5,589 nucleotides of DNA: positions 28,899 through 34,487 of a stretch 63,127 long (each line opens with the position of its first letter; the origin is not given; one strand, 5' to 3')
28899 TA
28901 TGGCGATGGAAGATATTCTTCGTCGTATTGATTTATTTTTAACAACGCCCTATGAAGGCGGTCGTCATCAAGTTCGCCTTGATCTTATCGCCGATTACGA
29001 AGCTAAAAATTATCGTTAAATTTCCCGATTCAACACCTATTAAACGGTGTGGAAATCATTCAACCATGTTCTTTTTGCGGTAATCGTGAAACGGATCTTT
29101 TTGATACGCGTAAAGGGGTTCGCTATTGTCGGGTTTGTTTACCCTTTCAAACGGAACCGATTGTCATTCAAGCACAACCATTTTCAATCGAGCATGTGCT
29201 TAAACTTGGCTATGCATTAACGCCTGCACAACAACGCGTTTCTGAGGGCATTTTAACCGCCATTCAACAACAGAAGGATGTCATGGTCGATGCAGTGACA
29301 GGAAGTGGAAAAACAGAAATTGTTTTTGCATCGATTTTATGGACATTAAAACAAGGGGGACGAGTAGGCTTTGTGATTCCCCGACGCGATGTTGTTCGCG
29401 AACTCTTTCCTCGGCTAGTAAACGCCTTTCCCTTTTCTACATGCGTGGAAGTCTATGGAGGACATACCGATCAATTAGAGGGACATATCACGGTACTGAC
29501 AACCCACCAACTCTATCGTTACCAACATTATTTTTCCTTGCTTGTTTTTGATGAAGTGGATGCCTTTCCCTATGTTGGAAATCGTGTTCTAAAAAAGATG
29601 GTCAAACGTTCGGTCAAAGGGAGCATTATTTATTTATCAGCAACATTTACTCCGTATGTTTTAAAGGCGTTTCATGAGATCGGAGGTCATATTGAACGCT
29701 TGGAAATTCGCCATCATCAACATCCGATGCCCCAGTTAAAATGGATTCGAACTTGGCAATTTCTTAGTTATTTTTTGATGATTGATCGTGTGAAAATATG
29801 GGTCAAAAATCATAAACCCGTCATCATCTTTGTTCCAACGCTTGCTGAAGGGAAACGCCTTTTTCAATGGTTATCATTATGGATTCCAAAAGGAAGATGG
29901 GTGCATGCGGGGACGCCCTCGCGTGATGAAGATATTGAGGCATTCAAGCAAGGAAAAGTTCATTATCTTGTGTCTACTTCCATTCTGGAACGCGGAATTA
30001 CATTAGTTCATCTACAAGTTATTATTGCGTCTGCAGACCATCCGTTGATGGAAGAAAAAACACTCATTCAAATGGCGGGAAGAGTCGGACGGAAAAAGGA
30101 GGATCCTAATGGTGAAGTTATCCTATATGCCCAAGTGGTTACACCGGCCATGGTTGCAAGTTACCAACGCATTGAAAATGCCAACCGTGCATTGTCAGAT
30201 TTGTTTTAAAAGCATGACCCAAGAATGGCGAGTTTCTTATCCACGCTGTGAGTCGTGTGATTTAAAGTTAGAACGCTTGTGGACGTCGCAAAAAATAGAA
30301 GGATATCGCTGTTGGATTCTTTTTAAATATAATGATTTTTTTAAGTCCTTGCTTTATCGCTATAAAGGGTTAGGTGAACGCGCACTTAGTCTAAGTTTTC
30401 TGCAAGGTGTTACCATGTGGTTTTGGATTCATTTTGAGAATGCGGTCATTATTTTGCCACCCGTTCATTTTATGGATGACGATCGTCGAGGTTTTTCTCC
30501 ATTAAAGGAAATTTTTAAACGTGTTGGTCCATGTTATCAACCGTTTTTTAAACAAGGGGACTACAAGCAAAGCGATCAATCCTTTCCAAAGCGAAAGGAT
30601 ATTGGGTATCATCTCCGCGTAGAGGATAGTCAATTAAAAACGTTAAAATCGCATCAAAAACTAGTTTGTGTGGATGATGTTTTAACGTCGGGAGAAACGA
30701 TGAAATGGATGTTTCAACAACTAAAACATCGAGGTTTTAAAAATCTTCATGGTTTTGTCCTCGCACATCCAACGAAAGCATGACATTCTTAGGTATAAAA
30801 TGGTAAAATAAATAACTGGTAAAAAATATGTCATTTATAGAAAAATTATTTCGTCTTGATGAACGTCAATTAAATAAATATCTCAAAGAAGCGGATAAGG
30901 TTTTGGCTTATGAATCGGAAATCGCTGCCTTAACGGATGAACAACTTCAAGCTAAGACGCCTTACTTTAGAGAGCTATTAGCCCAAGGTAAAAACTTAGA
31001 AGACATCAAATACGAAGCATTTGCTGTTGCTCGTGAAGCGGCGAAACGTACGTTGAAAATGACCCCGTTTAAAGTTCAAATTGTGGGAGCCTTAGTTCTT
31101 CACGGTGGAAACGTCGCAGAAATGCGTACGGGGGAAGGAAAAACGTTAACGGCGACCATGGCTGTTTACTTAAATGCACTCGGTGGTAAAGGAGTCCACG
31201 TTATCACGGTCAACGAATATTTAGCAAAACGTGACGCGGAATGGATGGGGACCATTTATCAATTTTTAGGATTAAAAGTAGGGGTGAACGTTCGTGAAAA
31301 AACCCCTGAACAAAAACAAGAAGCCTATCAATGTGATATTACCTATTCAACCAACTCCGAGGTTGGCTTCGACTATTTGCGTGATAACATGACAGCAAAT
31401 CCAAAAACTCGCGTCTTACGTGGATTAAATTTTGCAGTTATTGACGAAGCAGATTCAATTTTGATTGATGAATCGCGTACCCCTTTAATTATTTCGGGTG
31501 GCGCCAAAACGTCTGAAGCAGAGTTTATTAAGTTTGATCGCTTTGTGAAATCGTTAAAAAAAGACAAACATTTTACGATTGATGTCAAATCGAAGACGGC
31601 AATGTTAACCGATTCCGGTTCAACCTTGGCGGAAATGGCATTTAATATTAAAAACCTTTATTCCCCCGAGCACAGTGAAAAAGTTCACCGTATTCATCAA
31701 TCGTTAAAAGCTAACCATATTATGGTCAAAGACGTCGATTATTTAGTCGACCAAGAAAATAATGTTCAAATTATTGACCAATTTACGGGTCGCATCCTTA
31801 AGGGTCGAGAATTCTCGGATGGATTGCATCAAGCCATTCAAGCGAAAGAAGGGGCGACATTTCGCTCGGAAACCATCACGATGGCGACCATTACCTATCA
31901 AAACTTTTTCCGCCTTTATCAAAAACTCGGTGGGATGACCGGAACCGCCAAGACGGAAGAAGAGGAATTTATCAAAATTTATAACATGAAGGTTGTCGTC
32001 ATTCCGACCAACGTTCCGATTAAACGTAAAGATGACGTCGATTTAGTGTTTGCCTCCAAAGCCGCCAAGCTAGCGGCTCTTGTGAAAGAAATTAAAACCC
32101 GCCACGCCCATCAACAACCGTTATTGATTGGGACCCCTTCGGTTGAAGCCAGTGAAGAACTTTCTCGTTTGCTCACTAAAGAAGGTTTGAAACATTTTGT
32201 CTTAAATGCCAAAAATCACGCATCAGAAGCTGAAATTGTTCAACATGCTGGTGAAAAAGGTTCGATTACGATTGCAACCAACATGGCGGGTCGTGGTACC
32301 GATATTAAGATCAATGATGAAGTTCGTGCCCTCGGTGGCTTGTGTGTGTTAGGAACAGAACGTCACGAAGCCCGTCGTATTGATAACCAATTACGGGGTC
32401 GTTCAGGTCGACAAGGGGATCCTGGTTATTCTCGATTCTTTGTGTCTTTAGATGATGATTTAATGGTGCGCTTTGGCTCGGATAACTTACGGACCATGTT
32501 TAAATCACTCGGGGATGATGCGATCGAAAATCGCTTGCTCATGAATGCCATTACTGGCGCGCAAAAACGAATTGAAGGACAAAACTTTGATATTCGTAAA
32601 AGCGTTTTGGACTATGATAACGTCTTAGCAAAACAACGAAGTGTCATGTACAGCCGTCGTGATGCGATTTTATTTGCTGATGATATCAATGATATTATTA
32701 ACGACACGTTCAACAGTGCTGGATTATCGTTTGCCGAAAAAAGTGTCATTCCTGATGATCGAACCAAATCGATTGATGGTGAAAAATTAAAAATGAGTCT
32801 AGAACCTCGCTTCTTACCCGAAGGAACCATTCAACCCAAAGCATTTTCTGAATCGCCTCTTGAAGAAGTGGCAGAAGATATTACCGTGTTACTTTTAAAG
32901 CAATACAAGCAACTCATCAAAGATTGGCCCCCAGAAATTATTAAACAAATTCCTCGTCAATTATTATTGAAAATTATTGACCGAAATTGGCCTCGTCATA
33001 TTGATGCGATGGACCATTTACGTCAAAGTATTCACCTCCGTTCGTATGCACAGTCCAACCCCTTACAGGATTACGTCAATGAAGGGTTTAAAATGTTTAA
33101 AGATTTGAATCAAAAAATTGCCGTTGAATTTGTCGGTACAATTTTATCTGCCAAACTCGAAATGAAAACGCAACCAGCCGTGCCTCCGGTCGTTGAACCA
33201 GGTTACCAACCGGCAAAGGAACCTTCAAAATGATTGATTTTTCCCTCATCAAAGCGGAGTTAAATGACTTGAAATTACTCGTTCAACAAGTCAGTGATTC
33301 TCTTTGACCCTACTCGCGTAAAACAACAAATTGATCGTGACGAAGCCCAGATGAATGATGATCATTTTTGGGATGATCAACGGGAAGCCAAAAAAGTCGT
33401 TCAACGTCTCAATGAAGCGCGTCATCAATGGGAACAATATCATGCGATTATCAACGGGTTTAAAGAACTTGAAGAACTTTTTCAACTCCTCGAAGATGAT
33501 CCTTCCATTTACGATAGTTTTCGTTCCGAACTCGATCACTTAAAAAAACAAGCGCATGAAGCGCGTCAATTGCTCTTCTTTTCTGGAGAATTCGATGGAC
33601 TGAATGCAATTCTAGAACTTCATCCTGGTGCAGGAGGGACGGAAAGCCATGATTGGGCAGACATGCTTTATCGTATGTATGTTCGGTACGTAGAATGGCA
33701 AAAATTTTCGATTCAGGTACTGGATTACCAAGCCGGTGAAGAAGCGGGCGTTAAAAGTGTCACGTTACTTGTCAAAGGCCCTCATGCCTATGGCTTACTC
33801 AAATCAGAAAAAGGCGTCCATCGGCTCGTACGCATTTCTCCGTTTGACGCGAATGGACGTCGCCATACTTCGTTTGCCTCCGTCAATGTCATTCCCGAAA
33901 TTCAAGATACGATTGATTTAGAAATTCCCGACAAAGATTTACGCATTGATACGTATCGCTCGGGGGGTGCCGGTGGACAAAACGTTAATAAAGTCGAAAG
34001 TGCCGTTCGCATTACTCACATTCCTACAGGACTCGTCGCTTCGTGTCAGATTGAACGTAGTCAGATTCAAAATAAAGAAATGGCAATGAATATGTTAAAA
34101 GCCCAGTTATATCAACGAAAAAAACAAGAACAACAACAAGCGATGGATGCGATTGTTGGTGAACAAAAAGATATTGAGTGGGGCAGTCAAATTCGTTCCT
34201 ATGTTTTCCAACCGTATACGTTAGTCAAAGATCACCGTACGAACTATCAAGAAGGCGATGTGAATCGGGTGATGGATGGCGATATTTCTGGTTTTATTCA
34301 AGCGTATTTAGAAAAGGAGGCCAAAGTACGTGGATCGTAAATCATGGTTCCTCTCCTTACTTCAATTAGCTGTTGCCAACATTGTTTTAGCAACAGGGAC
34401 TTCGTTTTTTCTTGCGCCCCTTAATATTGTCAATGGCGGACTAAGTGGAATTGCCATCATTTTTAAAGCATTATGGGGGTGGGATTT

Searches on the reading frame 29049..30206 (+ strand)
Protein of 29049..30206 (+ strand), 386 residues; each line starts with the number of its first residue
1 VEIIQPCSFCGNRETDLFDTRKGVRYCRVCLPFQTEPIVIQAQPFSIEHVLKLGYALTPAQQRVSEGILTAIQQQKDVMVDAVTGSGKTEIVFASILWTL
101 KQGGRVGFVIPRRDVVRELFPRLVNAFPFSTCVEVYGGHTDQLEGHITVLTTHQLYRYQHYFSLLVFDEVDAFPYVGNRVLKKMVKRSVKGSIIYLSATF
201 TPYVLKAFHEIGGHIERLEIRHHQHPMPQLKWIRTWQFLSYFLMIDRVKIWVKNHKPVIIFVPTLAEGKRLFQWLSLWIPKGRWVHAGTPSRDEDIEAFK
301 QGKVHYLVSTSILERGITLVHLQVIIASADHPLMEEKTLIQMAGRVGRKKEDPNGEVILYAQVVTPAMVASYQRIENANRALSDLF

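Call 10: search_protein_families(library=pfam, proteins=[window:29049-30206:+], max_evalue=0.001)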
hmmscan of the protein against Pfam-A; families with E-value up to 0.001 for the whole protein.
window:29049-30206:+ (386 aa): 3 families
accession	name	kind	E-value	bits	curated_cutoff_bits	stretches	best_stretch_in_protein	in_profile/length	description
PF00270.35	DEAD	-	1.3e-15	57.9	26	1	58-201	1-161/167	DEAD/DEAH box helicase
PF04851.21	ResIII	-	7.9e-13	49.1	22.5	1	56-200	3-162/164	Type III restriction enzyme, res subunit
PF00271.37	Helicase_C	-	2.4e-11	44.3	23.5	1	251-349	11-109/110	Helicase conserved C-terminal domain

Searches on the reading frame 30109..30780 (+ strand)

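Call 10: search_protein_families(library=pfam, proteins=[window:30109-30780:+], max_evalue=0.001)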
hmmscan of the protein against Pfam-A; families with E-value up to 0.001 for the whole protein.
window:30109-30780:+ (224 aa): 1 family
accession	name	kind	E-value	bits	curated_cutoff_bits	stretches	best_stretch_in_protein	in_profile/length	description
PF00156.33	Pribosyltran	-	0.00015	21.5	26.3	1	125-218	37-123/158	Phosphoribosyl transferase domain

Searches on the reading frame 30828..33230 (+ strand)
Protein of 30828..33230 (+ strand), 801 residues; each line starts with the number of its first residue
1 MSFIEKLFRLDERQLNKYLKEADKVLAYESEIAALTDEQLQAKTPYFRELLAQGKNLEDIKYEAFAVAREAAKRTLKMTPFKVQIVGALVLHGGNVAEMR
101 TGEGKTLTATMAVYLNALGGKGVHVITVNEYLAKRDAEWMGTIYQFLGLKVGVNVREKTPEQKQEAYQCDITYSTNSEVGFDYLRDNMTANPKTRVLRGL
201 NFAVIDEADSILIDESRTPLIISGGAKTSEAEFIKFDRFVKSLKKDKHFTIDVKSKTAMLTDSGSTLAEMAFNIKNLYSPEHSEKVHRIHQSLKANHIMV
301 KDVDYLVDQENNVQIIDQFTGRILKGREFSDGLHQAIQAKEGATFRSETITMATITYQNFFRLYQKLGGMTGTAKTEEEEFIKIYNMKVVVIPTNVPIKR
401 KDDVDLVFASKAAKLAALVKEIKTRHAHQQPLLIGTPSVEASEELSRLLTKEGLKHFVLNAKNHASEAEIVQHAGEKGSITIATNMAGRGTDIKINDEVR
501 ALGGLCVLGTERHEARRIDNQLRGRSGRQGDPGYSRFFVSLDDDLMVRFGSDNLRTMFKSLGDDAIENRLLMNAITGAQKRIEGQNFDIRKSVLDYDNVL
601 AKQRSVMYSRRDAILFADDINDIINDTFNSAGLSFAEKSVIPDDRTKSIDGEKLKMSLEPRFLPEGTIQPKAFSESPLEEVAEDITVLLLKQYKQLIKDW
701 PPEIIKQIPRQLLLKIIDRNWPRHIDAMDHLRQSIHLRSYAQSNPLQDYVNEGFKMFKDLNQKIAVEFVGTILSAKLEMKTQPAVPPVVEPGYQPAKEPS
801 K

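Call 10: search_protein_families(library=pfam, proteins=[window:30828-33230:+], max_evalue=0.001)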
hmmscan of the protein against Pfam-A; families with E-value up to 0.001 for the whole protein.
window:30828-33230:+ (801 aa): 6 families
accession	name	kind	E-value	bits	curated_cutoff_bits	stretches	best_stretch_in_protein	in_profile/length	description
PF07517.20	SecA_DEAD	-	3e-119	398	24.6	1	7-381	4-289/290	SecA DEAD-like domain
PF21090.3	P-loop_SecA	-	1.9e-70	237.1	27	2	397-497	1-101/205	SecA P-loop domain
PF07516.18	SecA_SW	-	2.5e-53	181.6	26.7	1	565-774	1-198/200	SecA Wing and Scaffold domain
PF01043.26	SecA_PP_bind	-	2.5e-35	121.8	23.5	1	230-338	3-110/110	SecA preprotein cross-linking domain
PF00270.35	DEAD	-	3.6e-08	33.7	26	1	95-214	17-132/167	DEAD/DEAH box helicase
PF00271.37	Helicase_C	-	0.00029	21.5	23.5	0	414-529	2-109/110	Helicase conserved C-terminal domain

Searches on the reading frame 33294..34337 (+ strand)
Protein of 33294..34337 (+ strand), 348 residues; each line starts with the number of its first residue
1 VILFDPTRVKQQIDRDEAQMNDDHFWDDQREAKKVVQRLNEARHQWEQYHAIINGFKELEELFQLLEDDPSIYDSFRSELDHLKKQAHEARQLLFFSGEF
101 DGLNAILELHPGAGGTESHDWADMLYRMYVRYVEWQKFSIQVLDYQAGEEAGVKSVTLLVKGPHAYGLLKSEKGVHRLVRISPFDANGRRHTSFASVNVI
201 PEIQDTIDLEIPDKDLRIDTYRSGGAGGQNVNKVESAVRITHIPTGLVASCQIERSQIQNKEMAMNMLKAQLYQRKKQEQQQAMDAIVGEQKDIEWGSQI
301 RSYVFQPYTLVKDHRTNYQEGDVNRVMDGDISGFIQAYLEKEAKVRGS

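Call 10: search_protein_families(library=pfam, proteins=[window:33294-34337:+], max_evalue=0.001)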
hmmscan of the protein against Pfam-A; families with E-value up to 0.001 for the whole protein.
window:33294-34337:+ (348 aa): 2 families
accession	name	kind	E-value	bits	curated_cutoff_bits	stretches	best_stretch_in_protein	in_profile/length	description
PF03462.23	PCRF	-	8.7e-56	189.2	24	1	10-197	2-194/194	PCRF domain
PF00472.26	RF-1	-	5.1e-43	146.2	35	1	206-315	2-116/116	RF-1 domain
